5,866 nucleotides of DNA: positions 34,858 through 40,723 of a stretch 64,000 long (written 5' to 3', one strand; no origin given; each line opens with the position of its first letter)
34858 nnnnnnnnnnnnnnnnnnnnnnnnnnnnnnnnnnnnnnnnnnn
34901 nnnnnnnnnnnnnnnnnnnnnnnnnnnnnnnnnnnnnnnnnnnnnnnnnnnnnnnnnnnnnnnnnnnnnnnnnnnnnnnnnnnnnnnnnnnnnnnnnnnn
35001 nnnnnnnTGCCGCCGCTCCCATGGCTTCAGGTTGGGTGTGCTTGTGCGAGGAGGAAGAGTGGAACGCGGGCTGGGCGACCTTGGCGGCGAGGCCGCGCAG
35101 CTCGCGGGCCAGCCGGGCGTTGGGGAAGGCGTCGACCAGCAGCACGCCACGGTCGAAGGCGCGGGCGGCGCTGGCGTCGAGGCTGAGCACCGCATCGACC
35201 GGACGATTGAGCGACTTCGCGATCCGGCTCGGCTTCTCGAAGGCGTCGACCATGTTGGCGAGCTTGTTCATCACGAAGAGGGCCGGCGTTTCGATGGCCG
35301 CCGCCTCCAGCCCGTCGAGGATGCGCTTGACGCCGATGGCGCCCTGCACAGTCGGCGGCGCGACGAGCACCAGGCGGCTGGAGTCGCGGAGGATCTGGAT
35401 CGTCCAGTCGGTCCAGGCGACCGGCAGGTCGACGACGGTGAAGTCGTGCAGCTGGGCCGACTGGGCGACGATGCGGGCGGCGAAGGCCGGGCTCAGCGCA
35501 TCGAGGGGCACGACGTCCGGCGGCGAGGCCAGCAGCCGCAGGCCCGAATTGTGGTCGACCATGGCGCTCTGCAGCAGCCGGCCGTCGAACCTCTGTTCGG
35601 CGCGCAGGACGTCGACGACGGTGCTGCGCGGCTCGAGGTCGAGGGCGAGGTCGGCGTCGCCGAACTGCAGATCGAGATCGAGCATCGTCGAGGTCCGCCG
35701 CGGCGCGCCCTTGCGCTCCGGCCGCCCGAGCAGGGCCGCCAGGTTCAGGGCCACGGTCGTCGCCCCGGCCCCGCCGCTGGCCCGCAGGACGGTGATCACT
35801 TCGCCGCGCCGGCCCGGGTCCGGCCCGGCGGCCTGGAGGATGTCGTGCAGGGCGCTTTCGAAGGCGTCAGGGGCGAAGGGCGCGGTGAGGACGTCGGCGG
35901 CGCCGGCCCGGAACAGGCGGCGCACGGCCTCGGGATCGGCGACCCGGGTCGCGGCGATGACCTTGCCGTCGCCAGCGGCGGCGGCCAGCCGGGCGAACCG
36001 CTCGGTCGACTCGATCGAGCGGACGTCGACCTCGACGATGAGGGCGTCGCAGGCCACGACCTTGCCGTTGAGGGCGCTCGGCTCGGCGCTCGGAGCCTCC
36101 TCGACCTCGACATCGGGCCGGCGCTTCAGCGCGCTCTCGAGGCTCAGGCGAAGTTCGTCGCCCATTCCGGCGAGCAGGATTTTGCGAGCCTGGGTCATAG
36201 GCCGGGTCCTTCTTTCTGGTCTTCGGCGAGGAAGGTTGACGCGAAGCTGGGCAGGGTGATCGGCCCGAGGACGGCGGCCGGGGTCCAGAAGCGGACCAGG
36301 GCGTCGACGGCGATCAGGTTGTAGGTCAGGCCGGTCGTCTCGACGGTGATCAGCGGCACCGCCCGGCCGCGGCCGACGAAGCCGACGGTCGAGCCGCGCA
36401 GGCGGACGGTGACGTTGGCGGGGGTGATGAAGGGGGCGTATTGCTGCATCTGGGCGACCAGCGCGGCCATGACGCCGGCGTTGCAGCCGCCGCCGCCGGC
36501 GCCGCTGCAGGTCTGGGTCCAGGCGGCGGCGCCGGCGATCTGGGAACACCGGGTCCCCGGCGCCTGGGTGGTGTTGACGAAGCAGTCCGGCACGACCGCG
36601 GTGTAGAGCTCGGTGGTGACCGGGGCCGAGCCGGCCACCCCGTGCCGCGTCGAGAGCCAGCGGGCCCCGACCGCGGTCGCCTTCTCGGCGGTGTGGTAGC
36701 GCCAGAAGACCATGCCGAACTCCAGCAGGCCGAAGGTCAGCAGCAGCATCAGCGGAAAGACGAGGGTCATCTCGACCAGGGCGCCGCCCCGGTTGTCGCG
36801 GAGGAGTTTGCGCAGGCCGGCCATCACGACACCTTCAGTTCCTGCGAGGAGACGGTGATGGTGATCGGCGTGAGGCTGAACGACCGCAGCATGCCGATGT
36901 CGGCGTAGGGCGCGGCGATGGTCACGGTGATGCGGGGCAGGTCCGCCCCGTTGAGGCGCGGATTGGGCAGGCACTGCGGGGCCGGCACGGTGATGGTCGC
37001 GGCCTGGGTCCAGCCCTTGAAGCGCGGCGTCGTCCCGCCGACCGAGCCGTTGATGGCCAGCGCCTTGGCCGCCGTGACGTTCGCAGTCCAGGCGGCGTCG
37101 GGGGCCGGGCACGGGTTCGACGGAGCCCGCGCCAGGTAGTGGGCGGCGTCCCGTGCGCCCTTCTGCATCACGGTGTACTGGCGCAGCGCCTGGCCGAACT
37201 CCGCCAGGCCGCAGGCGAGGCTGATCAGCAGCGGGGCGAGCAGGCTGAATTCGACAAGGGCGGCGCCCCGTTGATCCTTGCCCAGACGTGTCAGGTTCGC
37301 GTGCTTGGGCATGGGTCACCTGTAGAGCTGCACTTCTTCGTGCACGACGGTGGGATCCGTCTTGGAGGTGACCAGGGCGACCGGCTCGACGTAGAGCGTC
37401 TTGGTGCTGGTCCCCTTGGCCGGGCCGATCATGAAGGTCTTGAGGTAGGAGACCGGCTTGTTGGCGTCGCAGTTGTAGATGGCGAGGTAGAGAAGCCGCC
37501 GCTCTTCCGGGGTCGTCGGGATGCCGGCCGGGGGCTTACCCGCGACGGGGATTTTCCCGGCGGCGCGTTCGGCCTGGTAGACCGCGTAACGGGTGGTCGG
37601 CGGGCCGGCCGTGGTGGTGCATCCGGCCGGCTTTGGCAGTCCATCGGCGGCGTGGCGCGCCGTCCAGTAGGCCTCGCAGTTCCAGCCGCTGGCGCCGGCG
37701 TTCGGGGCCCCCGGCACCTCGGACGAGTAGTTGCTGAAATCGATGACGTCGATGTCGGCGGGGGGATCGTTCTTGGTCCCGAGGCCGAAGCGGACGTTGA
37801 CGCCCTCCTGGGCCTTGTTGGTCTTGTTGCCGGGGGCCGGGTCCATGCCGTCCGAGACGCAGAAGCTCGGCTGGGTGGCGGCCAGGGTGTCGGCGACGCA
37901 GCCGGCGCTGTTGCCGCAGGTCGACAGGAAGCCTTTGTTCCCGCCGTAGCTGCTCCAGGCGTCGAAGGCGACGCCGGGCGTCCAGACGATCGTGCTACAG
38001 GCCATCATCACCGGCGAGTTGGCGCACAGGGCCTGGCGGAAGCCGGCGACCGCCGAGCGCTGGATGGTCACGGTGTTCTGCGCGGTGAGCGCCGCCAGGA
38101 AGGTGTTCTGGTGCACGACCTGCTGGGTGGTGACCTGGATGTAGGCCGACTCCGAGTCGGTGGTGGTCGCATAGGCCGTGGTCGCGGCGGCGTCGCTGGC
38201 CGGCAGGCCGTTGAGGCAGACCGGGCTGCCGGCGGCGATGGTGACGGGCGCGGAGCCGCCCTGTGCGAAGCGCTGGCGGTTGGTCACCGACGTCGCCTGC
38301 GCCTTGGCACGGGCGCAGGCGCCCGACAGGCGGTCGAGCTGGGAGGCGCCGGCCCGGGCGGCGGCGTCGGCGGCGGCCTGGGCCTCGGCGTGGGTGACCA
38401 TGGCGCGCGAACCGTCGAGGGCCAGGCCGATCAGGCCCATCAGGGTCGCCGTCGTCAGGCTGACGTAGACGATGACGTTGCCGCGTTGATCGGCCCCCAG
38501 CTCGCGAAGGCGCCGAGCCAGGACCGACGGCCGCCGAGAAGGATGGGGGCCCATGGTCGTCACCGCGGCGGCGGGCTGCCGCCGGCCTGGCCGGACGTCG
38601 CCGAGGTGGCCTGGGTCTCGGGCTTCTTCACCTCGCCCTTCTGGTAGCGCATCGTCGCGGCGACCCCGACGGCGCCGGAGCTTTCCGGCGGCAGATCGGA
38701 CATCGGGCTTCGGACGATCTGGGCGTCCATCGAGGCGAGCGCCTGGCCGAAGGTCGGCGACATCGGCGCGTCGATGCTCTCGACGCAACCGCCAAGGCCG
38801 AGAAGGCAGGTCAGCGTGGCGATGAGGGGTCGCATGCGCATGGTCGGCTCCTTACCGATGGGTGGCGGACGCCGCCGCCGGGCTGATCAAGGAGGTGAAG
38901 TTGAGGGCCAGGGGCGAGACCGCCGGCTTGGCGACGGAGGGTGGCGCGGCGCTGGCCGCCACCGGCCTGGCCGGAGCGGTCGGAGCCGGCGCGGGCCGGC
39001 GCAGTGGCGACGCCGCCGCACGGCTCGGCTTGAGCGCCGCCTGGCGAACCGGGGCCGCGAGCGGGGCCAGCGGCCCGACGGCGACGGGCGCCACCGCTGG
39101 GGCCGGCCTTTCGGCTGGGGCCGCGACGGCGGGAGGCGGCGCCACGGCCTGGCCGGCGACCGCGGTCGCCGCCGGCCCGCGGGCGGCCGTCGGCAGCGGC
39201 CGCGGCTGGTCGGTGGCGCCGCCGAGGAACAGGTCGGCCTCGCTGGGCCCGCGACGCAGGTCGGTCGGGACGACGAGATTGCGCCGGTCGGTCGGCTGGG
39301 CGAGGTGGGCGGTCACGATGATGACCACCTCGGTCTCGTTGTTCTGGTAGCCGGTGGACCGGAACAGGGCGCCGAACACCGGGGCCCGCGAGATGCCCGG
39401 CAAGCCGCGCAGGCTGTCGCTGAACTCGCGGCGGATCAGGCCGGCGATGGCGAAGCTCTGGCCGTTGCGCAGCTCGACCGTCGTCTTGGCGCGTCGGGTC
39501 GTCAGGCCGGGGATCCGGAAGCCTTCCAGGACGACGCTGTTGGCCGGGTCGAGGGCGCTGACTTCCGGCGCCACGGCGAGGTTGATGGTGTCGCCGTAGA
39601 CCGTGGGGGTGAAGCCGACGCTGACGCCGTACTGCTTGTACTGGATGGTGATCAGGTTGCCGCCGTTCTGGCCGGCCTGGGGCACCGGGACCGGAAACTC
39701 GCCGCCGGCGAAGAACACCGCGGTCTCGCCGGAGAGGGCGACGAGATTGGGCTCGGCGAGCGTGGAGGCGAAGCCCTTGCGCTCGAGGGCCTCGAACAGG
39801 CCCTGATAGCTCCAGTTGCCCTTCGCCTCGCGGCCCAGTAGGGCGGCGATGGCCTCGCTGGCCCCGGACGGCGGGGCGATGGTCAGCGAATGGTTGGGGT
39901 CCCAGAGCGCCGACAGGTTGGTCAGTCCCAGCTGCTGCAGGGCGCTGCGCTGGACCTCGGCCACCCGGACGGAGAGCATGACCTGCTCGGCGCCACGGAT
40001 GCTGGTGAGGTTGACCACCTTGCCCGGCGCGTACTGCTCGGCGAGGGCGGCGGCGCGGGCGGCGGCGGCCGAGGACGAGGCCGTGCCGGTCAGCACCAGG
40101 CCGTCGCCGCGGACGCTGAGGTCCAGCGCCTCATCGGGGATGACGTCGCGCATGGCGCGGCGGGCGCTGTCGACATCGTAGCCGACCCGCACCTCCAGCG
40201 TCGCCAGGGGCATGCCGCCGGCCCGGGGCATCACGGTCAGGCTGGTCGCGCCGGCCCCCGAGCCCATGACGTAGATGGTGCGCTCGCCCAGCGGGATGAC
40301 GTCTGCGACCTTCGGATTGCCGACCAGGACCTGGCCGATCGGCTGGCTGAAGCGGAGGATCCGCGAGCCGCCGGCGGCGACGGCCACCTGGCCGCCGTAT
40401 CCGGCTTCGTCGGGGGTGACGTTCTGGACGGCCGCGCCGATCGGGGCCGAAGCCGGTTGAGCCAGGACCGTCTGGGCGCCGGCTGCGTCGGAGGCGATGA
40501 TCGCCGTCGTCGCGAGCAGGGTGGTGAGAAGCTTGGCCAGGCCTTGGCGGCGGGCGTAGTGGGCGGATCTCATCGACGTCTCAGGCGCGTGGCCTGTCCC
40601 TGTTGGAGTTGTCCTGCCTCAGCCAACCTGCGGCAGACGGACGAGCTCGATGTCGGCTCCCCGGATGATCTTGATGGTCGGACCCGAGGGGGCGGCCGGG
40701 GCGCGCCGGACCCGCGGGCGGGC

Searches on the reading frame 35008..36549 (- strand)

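Call 19: search_protein_families(library=pfam, proteins=[window:35008-36549:-], max_evalue=0.001)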
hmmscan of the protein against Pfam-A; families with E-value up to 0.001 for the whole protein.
window:35008-36549:- (514 aa): 2 families
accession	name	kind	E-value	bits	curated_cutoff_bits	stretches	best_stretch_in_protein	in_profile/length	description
PF00072.30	Response_reg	-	0.0002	21.9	30.2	1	134-234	11-110/111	Response regulator receiver domain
PF10609.15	ParA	-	0.00029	20.8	27.1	0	250-280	4-34/246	NUBPL iron-transfer P-loop NTPase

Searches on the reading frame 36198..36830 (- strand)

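Call 117: search_protein_families(library=pfam, proteins=[window:36198-36830:-], max_evalue=0.001)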
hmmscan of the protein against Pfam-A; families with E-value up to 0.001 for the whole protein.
window:36198-36830:- (211 aa): 1 family
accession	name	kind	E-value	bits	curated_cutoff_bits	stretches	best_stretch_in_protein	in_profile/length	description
PF07811.17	TadE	-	4.3e-14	52.8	22.9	1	15-57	1-43/43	TadE-like protein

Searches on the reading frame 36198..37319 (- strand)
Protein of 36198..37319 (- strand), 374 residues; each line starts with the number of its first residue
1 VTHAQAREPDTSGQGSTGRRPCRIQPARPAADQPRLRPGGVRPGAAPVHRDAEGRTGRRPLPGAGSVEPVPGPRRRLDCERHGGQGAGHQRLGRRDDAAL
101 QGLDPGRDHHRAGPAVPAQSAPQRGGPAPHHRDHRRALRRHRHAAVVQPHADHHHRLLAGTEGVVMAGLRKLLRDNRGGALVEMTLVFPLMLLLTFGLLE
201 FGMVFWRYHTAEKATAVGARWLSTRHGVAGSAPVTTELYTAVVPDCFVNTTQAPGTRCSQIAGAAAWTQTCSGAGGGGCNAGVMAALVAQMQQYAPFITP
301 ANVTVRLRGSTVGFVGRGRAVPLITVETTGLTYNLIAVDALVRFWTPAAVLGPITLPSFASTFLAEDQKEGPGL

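Call 19: search_protein_families(library=pfam, proteins=[window:36198-37319:-], max_evalue=0.001)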
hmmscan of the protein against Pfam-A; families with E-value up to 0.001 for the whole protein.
window:36198-37319:- (374 aa): 1 family
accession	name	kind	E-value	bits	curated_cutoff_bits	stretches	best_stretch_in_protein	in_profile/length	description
PF07811.17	TadE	-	1.1e-13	51.4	22.9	1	178-220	1-43/43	TadE-like protein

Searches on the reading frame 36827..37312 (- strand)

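Call 19: search_protein_families(library=pfam, proteins=[window:36827-37312:-], max_evalue=0.001)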
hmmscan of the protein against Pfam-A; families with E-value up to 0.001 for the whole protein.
window:36827-37312:- (162 aa): 1 family
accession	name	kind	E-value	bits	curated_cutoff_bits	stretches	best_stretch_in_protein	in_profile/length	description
PF07811.17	TadE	-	4.6e-11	43.1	22.9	1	16-57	1-42/43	TadE-like protein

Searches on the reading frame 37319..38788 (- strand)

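Call 19: search_protein_families(library=pfam, proteins=[window:37319-38788:-], max_evalue=0.001)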
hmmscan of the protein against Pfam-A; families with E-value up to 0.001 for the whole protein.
window:37319-38788:- (490 aa): 1 family
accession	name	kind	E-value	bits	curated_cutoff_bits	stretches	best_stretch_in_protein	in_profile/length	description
PF13400.11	Tad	-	3e-10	40.7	22.3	1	103-150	1-47/47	Putative Flp pilus-assembly TadE/G-like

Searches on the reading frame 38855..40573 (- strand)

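Call 19: search_protein_families(library=pfam, proteins=[window:38855-40573:-], max_evalue=0.001)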
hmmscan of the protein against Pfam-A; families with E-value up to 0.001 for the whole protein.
window:38855-40573:- (573 aa): 2 families
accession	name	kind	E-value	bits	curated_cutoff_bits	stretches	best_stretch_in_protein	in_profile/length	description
PF00263.26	Secretin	-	9.8e-37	126.6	27.5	1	262-424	1-167/169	Bacterial type II and III secretion system protein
PF13629.12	T2SS-T3SS_pil_N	-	4.3e-19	68.4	23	1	62-130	4-71/72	Pilus formation protein N terminal region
